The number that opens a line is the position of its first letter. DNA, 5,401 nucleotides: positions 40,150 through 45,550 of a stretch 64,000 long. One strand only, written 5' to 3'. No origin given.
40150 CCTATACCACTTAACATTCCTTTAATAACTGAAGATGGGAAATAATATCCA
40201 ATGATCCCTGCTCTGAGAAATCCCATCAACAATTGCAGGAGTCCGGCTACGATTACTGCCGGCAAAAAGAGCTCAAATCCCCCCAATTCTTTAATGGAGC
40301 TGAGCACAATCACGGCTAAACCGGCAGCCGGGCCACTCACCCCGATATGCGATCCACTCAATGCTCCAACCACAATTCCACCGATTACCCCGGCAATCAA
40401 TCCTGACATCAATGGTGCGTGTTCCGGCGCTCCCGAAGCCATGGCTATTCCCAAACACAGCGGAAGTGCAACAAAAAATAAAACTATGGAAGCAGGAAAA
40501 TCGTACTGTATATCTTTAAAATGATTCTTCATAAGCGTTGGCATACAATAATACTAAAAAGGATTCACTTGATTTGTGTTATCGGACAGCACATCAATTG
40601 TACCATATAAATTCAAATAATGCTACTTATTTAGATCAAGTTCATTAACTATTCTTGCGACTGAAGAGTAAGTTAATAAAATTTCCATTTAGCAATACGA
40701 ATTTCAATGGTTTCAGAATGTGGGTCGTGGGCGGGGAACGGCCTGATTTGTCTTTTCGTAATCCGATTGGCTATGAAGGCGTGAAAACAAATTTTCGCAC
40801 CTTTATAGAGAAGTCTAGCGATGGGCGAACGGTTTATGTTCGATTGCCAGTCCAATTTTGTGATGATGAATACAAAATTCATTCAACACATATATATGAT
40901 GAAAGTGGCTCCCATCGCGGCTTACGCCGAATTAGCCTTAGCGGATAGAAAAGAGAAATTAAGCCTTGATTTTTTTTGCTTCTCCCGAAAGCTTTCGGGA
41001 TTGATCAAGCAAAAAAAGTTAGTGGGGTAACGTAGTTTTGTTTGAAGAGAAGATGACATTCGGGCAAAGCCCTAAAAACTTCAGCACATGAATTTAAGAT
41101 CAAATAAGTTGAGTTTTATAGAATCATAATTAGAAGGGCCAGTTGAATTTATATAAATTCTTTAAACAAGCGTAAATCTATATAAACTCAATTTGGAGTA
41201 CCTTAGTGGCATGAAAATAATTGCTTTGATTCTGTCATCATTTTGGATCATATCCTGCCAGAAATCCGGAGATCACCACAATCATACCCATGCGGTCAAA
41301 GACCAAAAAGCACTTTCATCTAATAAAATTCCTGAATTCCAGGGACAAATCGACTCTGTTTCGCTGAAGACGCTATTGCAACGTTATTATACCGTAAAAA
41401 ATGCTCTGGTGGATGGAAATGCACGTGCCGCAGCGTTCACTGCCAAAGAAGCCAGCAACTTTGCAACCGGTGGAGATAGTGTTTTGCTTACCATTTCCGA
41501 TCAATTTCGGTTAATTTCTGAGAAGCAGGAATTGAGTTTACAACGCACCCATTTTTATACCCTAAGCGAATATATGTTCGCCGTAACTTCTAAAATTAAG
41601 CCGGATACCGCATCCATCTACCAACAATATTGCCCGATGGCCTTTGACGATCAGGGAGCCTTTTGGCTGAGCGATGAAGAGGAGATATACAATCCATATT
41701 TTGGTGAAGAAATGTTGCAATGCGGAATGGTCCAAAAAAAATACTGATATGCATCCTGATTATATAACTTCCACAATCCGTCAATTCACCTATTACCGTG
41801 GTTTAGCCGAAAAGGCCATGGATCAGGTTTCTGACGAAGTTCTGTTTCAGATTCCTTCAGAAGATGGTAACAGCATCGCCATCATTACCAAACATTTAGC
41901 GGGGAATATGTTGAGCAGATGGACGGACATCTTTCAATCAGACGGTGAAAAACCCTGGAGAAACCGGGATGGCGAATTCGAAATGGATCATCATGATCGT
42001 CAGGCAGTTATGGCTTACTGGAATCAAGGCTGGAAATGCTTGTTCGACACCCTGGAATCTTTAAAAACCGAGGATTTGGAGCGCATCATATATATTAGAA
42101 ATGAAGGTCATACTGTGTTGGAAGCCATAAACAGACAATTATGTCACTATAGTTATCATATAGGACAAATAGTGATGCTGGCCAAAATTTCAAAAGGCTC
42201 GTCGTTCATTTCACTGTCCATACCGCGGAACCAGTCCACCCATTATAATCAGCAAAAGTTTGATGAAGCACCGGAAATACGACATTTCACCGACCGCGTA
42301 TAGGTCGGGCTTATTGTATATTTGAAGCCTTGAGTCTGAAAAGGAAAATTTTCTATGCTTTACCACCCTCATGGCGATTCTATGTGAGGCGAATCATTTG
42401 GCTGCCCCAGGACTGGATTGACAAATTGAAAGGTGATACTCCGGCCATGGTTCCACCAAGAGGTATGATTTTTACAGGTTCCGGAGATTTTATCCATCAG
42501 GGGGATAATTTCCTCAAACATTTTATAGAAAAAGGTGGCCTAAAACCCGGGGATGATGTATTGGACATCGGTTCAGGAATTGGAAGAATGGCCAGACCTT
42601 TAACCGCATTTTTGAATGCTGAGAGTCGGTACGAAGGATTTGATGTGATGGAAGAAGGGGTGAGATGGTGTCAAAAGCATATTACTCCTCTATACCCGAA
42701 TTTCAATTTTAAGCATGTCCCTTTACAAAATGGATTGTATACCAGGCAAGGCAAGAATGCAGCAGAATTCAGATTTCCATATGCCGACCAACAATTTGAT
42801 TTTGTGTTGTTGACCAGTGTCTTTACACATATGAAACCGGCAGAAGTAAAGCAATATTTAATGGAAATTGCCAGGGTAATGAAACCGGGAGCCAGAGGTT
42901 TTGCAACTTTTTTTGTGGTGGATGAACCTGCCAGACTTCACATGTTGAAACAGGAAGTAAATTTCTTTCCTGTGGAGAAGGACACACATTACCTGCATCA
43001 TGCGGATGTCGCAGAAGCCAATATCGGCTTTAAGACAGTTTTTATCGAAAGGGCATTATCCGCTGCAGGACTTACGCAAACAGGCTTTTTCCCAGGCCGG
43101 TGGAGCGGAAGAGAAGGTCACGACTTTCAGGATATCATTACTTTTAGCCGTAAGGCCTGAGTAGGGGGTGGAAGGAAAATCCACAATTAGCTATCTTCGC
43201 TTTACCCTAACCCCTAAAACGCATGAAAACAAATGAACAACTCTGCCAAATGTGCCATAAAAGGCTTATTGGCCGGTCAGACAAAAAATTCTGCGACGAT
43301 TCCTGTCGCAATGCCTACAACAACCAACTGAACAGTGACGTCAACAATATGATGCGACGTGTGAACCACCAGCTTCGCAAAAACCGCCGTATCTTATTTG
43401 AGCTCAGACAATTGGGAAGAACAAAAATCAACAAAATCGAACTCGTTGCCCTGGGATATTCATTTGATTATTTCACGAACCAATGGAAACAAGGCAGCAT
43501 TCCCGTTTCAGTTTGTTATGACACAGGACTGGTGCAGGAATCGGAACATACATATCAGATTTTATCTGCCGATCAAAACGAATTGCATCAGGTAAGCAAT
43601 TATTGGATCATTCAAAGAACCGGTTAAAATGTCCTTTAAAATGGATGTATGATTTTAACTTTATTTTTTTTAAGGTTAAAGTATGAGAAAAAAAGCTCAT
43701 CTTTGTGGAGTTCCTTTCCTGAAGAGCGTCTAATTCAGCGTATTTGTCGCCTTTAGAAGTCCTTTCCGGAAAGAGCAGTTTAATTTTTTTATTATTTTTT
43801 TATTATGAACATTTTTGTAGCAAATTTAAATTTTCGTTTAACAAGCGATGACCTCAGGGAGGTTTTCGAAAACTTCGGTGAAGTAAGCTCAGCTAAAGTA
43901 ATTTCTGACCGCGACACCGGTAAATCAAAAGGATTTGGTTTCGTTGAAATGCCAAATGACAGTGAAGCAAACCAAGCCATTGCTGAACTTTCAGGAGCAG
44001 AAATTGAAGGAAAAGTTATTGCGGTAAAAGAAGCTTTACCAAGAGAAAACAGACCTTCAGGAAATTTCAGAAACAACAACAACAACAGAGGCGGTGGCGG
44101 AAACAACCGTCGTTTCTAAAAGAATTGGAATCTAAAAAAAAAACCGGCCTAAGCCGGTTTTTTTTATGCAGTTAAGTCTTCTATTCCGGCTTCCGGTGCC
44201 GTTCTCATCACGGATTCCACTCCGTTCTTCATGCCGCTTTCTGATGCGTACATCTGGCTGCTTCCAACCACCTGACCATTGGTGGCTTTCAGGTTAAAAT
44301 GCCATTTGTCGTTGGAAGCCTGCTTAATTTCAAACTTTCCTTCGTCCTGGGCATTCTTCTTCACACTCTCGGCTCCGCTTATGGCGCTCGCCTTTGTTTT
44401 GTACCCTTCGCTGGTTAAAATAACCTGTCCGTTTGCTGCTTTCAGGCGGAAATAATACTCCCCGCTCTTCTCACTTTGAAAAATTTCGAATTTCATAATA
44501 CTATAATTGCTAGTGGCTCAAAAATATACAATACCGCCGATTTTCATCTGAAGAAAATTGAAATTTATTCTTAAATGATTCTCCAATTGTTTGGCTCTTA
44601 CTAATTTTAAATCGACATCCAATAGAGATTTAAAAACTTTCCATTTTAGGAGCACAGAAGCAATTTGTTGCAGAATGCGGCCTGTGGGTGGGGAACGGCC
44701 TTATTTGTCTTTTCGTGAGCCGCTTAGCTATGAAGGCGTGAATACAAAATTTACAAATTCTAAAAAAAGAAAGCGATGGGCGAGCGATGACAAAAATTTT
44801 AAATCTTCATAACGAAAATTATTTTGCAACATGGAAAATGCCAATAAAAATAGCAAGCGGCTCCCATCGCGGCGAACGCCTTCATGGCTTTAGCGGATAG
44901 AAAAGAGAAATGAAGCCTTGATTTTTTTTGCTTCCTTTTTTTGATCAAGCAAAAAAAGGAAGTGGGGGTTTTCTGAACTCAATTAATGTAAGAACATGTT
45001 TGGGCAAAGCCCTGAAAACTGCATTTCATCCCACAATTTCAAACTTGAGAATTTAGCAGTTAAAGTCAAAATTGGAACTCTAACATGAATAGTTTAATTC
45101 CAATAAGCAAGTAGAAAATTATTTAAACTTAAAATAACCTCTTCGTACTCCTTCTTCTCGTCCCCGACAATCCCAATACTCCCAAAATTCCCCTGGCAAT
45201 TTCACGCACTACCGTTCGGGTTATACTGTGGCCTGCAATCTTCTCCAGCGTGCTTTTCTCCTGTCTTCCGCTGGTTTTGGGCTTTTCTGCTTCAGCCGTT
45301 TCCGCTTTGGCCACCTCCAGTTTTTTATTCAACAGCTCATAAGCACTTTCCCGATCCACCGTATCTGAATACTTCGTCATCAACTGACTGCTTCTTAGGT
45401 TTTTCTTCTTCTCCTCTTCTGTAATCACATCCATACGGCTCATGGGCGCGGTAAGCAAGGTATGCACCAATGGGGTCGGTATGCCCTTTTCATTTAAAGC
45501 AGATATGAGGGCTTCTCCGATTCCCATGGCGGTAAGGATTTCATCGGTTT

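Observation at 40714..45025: Two-copy structured element of about 360 bp in direct orientation flanking a 3.6-kb six-gene block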

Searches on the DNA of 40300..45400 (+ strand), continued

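Call 68: search_with_rna_model(model_id=R1, source=L003, start=3600, end=4100, max_evalue=1, show_alignments=1)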
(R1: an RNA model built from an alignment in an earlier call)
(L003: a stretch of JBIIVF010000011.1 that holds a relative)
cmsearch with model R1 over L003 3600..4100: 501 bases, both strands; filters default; matches with E-value up to 1: 1.
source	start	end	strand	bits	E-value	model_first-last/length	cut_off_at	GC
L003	3764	3961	+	44.8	4.9e-11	1-355/355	no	0.41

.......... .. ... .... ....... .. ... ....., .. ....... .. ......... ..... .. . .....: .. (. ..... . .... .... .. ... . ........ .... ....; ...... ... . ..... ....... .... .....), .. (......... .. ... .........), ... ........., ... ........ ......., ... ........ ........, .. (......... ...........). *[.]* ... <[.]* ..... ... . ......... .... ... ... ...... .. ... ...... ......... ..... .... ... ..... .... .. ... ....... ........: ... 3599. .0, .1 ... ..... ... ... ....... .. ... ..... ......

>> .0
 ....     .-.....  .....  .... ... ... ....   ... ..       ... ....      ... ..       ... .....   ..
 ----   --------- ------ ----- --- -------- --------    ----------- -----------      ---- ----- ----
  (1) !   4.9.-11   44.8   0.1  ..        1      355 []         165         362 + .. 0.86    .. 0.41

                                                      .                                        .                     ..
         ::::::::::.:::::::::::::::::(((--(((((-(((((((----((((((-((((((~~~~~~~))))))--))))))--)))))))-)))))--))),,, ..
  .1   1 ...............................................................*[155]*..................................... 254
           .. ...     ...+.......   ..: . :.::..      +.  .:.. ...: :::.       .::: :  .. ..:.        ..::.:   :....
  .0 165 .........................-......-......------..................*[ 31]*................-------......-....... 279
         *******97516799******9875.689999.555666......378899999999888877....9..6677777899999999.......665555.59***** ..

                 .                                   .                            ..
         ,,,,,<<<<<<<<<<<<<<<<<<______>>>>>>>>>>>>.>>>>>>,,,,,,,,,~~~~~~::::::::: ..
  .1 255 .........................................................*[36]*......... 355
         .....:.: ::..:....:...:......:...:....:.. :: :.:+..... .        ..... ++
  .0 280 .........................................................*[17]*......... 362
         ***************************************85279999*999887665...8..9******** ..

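Call 78: search_with_rna_model(model_id=R1, sources=[L043, L044, L045, L046, L025, L026], max_evalue=10)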
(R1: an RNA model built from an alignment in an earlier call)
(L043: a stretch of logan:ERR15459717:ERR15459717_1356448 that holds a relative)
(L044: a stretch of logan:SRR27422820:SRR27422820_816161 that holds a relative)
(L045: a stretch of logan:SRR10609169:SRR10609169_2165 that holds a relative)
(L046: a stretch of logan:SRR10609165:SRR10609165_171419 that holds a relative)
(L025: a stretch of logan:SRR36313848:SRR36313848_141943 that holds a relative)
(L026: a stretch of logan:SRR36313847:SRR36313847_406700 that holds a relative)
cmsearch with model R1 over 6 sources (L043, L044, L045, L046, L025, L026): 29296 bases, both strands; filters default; matches with E-value up to 10: 0.
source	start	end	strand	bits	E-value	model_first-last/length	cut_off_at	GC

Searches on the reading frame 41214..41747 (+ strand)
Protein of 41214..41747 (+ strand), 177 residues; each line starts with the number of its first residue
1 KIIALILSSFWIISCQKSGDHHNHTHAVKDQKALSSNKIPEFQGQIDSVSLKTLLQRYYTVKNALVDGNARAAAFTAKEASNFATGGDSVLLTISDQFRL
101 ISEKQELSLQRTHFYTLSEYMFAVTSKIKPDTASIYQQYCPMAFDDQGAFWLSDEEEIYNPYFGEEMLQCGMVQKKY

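Call 54: search_protein_families(library=pfam, proteins=[window:41214-41747:+], max_evalue=0.001)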
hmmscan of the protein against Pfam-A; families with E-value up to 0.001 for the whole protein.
window:41214-41747:+ (177 aa): 1 family
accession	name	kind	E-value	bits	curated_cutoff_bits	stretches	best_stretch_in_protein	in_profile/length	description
PF11827.13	DUF3347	-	2e-08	35.4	25.5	1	55-131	2-91/93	Protein of unknown function (DUF3347)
